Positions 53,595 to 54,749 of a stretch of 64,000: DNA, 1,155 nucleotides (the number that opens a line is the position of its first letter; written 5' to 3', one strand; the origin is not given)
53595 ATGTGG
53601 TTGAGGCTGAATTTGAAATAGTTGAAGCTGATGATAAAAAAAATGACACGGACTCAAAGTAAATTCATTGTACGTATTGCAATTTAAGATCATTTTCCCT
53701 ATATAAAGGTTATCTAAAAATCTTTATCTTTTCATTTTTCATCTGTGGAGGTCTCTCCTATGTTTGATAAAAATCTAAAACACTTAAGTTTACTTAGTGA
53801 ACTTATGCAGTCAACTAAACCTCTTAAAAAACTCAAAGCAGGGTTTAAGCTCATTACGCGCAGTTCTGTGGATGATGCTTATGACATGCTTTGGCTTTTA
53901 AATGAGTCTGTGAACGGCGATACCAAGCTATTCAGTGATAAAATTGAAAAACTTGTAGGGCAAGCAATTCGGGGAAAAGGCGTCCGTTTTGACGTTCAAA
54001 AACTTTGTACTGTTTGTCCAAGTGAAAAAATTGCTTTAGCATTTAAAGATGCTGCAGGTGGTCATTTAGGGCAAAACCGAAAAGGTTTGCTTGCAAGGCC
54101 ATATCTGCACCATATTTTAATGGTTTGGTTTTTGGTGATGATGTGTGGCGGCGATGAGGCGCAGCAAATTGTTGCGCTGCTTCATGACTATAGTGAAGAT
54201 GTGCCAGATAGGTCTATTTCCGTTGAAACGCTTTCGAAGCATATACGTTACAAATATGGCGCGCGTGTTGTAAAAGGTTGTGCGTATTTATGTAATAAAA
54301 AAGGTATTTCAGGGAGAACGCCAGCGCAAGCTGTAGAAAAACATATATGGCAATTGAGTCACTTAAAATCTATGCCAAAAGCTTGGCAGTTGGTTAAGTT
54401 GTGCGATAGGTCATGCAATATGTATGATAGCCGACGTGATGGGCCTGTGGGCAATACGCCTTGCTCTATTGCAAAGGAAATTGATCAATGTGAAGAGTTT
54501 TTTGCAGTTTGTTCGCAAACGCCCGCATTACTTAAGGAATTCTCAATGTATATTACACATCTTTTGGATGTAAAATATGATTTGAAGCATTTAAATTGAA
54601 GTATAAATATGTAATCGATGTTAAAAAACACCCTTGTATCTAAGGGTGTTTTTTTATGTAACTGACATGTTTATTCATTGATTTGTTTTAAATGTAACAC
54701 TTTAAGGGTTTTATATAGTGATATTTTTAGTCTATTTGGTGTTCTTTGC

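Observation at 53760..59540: Neighbourhood of second-messenger turnover genes: RelA/SpoT-like HD hydrolase, GGDEF-EAL sensor, phhA and a class II cNMP phosphodiesterase-like enzyme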

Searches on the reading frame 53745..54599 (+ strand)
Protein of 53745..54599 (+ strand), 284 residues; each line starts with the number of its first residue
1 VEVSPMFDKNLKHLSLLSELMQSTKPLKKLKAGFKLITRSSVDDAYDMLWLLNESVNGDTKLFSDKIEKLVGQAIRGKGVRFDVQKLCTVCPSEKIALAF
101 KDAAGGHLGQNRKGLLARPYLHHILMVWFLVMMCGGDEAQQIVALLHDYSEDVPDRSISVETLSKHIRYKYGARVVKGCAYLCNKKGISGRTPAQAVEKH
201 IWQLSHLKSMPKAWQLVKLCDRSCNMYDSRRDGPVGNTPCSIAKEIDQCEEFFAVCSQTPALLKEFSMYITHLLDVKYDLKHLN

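Call 3: search_protein_families(library=pfam, proteins=[window:53745-54599:+], max_evalue=0.01)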
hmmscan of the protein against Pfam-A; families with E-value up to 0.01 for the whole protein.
window:53745-54599:+ (284 aa): 2 families
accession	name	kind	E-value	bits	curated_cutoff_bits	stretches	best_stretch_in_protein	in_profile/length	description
PF13328.12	HD_4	-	3.2e-05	24.2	27.2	1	117-229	17-127/156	HD domain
PF01966.28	HD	-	0.0012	19.5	22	1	120-224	1-114/116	HD domain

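Call 4: search_protein_families(library=ncbifam, proteins=[window:53745-54599:+], max_evalue=0.01)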
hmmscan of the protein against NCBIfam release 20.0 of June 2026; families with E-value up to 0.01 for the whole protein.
window:53745-54599:+ (284 aa): 1 family
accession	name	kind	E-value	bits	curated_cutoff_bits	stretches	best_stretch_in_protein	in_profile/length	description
TIGR00691.1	spoT_relA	subfamily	1.6e-05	23.4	499.2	1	99-156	1-56/687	RelA/SpoT family protein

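Call 5: search_solved_structures(query=window:53745-54599:+, max_evalue=10, show_alignments=3)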
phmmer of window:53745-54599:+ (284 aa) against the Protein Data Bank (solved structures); distinct sequences matched with E-value up to 10: 10.
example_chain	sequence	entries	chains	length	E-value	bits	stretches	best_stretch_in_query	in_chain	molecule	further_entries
7qoe_A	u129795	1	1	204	3.5e-07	33.2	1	103-230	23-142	HDc domain-containing protein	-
3nqw_A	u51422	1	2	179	0.0002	24.1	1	91-175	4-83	CG11900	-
7qoc_A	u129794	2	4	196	0.00024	23.9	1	95-161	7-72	Guanosine polyphosphate pyrophosphohydrolases/synthetases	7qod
6yvc_A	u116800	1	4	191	0.024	17.3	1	99-227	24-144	Bifunctional (P)ppGpp synthetase/guanosine-3',5'-bis(Diphosphate) 3'-pyrophosphohydrolase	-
6z3n_AAA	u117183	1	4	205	0.037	16.7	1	101-227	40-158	Hydrolase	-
6z3o_AAA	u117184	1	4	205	0.067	15.8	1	101-227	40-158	Small Alarmone Hydrolase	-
7oiw_A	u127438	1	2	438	0.71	12.5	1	98-227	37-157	GTP pyrophosphokinase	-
8fr8_I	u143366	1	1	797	0.72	12.5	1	98-226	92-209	GTP pyrophosphokinase RelA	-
5xnx_A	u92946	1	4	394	1.2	11.8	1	102-226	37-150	Bifunctional (p)ppGpp synthase/hydrolase RelA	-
4yf1_A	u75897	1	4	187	1.4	11.5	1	106-154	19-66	Lmo0812 protein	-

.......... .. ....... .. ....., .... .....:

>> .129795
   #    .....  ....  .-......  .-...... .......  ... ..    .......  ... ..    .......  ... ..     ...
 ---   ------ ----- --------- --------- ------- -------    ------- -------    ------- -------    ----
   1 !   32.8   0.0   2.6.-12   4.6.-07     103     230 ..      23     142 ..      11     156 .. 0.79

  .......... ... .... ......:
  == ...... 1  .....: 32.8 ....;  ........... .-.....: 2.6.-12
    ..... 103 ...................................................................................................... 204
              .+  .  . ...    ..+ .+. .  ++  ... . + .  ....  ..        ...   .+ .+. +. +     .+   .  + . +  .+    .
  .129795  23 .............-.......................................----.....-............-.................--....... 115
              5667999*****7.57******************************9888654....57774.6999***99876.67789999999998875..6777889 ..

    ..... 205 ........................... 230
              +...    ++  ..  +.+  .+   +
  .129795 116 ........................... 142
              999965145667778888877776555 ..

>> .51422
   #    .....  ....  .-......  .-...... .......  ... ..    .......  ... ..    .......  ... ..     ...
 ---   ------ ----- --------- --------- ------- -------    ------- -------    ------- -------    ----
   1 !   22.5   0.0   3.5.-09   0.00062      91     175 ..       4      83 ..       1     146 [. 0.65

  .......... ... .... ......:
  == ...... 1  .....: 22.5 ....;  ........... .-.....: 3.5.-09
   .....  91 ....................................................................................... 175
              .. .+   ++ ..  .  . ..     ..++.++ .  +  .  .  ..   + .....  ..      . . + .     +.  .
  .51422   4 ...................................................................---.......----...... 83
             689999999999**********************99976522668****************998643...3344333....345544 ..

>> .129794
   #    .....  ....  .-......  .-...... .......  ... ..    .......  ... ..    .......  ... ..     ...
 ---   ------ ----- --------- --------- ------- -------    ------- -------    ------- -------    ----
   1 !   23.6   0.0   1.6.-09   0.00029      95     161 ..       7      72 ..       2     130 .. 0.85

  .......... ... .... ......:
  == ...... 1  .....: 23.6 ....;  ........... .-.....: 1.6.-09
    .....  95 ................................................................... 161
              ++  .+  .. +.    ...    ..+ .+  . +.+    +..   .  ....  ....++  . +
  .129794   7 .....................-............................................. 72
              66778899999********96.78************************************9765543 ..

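Call 7: find_homologous_proteins(query=window:53745-54599:+, max_evalue=0.001)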
Query window:53745-54599:+ (284 aa): 2 proteins with E <= 0.001 among 582 candidates.
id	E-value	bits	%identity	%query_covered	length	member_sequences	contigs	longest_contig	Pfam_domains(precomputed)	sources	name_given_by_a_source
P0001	5.8e-188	641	100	98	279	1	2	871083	PF13328.13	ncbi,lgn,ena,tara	tara:strand:- start:50565 stop:51404 length:840 start_codon:yes stop_codon:yes gene_type:complete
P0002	5.9e-87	310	52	98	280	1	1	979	PF13328.13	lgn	-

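Call 10: find_encoding_contigs(protein=P0002, flank=10000)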
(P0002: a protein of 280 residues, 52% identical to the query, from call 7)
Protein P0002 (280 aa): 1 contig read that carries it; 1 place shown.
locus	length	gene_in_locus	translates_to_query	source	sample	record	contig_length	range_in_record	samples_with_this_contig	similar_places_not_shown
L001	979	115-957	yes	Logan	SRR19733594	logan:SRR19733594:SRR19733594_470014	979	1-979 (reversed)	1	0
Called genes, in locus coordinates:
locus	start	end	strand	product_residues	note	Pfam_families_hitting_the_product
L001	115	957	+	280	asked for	PF13328:HD_4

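Call 18: search_protein_representatives(protein=window:53745-54599:+)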
Query: 284 residues. Proteins with E-value up to 0.001 (for the whole library): 403; up to 1e-10: 18; up to 1e-30: 1. The best 150 are listed.
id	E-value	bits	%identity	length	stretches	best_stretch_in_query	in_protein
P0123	1.6e-75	270.6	47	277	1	6-281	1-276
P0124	5.2e-29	117.9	77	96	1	136-209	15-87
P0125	9.1e-19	84.3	36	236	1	100-261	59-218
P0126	4.1e-18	82.2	35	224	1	99-278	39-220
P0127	1.0e-16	77.6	29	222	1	93-268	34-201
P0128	2.2e-15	73.2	34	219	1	91-254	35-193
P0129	4.3e-15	72.3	35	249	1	97-261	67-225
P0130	2.1e-14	70.0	32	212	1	92-270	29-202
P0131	3.3e-13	66.1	35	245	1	104-261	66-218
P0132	3.7e-13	66.0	38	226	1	94-234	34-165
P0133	5.0e-13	65.5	38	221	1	96-234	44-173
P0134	5.3e-13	65.4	35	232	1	105-235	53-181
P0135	1.4e-12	64.0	35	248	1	102-250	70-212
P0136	1.9e-12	63.6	35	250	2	102-252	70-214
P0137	2.1e-12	63.5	36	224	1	96-246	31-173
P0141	1.7e-10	57.2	31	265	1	80-255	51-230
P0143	4.4e-10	55.8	31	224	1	104-256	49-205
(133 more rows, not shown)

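Call 24: search_solved_structures(query=A2, max_evalue=0.01, show_alignments=2)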
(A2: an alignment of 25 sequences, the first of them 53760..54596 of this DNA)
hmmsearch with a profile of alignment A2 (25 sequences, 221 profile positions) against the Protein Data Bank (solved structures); distinct sequences matched with E-value up to 0.01: 23.
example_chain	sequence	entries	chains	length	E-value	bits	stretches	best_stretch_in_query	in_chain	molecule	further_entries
3nqw_A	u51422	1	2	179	2.4e-31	112.3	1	34-196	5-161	CG11900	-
3nr1_A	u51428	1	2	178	6.1e-30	107.7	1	36-208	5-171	HD domain-containing protein 3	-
5vxa_A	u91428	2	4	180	4e-28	101.8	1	36-208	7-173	Guanosine-3',5'-bis(diphosphate) 3'-pyrophosphohydrolase MESH1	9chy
7qoe_A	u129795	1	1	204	1.7e-23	86.6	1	27-164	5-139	HDc domain-containing protein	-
7qoc_A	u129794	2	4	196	3.3e-23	85.7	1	34-170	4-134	Guanosine polyphosphate pyrophosphohydrolases/synthetases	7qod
4yf1_A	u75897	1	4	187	3.7e-20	75.7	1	35-164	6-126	Lmo0812 protein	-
8fr8_I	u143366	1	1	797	8.1e-19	71.4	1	16-180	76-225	GTP pyrophosphokinase RelA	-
5xnx_A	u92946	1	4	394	1.7e-18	70.3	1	10-182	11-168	Bifunctional (p)ppGpp synthase/hydrolase RelA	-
7oiw_A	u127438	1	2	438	2.7e-17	66.4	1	22-163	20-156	GTP pyrophosphokinase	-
7ohg_A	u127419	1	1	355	8.4e-17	64.8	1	28-184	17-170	Guanosine-3',5'-bis(Diphosphate) 3'-pyrophosphohydrolase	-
6s2v_A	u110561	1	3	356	8.4e-17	64.8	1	28-184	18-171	(P)ppGpp synthetase I, SpoT/RelA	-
6s2t_A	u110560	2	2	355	8.4e-17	64.8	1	28-184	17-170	(P)ppGpp synthetase I, SpoT/RelA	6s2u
7qps_A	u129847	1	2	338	3.6e-16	62.7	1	30-165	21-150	ACT domain protein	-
7qpr_A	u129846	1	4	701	1.6e-15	60.6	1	30-164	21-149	ACT domain protein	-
6z3n_AAA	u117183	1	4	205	8.9e-15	58.1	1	29-192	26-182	Hydrolase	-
7smg_A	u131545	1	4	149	1e-05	28.6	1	34-107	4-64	(p)ppApp hydrolase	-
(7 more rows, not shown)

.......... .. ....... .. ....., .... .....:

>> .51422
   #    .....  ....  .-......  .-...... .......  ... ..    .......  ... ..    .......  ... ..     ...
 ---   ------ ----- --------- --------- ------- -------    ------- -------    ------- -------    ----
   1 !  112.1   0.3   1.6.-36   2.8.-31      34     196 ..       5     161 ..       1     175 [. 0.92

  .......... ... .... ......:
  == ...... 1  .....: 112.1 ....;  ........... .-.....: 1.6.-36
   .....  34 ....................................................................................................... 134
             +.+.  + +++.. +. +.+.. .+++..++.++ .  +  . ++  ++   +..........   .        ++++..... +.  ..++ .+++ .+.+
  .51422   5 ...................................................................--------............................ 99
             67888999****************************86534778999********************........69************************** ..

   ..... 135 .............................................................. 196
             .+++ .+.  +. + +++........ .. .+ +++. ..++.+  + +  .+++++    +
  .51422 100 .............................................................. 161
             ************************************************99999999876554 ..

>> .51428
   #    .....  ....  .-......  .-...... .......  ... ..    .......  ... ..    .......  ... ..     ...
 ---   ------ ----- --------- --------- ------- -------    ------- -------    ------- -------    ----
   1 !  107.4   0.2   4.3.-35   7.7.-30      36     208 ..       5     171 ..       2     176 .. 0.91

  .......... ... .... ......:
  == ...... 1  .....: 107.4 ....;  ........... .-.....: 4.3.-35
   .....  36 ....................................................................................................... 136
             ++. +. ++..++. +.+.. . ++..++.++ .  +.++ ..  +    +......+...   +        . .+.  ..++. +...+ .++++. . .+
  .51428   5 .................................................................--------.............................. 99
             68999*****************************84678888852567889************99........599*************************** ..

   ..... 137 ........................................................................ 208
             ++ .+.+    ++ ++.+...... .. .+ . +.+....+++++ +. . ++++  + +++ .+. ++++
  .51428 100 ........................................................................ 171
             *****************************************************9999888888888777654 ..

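Call 43: predict_structure(alignment_id=A3)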
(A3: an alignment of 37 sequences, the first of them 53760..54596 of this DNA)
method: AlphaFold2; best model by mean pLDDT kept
length: 279 residues; sequences in the alignment: 37
mean_pLDDT: 94.0   pTM: 0.92
mean pLDDT of the five models: 94.0, 93.8, 92.9, 92.9, 92.6
residues with pLDDT >= 90: 243; 70-90: 31; 50-70: 4; < 50: 1
segments of 3 or more residues with pLDDT < 50: none
pLDDT, mean of each block of 10 residues (from residue 1): 72 95 98 92 96 94 91 90 96 97 93 95 98 98 91 91 98 97 92 97 98 98 89 94 98 97 97 90
secondary structure, 60 per line:
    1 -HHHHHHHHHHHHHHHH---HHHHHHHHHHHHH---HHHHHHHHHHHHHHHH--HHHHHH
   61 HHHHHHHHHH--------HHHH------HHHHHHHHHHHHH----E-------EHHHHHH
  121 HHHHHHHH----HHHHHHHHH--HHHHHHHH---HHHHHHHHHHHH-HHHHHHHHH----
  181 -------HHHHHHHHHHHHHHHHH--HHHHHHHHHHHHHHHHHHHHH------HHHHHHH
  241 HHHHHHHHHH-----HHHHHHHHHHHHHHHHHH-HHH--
elements in order: H2-17 H21-33 H37-52 H55-70 H79-82 H89-101 H115-128 H133-141 H144-151 H155-166 H168-176 H188-204 H207-227 H234-250 H256-273

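Call 48: fold_search(model_id=the predicted structure, library=pdb)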
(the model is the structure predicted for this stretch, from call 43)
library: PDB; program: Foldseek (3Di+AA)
matches with E <= 10: 362; with E <= 0.001: 17
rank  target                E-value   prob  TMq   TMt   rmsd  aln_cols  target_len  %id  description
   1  3nqw_A                2.1e-06  1.00  0.56  0.85   2.4       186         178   23  A metazoan ortholog of SpoT hydrolyzes ppGpp and plays a role in starvation responses (released 2010-09-08)
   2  9chy_B                2.2e-06  1.00  0.56  0.85   2.7       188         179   21  Crystal structure of the human MESH1 (D66K)-PAPS complex (released 2025-12-10)
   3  3nr1_A                2.2e-06  1.00  0.55  0.83   2.6       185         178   22  A metazoan ortholog of SpoT hydrolyzes ppGpp and plays a role in starvation responses (released 2010-09-08)
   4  5vxa_A                4.7e-06  1.00  0.55  0.84   2.3       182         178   21  Structure of the human Mesh1-NADPH complex (released 2018-05-23)
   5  9chy_A                7.9e-06  1.00  0.56  0.84   3.1       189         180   21  Crystal structure of the human MESH1 (D66K)-PAPS complex (released 2025-12-10)
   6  7qoc_A                4.9e-05  1.00  0.54  0.75   3.7       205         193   20  Se-Met derivative structure of a small alarmone hydrolase (RelH) from Corynebacterium glutamicum (released 2022-07-13)
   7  6z3o_AAA              8.3e-05  1.00  0.48  0.72   4.2       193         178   21  The E74Q mutant of Small Alarmone Hydrolase SAH from Pseudomonas aeruginosa PAO1 (released 2021-01-27)
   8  6yvc_C                9.0e-05  1.00  0.49  0.75   3.8       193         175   22  Crystal structure of the small alarmone hydrolase (SAH) of Pseudomonas aeruginosa (released 2021-05-12)
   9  6yvc_B                1.5e-04  1.00  0.50  0.77   3.3       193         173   22  Crystal structure of the small alarmone hydrolase (SAH) of Pseudomonas aeruginosa (released 2021-05-12)
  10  7qoc_B                1.5e-04  1.00  0.53  0.76   3.1       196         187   20  Se-Met derivative structure of a small alarmone hydrolase (RelH) from Corynebacterium glutamicum (released 2022-07-13)
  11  7qod_A                1.6e-04  1.00  0.55  0.77   3.2       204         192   22  Native structure of a small alarmone hydrolase (RelH) from Corynebacterium glutamicum (released 2022-07-13)
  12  6yvc_A                1.6e-04  1.00  0.48  0.72   4.0       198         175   22  Crystal structure of the small alarmone hydrolase (SAH) of Pseudomonas aeruginosa (released 2021-05-12)
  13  6z3o_BBB              2.2e-04  1.00  0.49  0.73   3.9       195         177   22  The E74Q mutant of Small Alarmone Hydrolase SAH from Pseudomonas aeruginosa PAO1 (released 2021-01-27)
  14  7qoe                  2.6e-04  1.00  0.52  0.74   3.7       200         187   22  Structure of a small alarmone hydrolase from Leptospira levettii (released 2022-07-13)
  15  6z3n_AAA              2.7e-04  1.00  0.48  0.72   4.3       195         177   22  Apo Structure of a Hydrolase from Pseudomonas aeruginosa PAO1 (released 2021-06-09)
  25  7smg_A                9.1e-03  1.00  0.43  0.79   3.4       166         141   20  Crystal structure of a (p)ppApp hydrolase from Bacteroides caccae (released 2022-11-09)
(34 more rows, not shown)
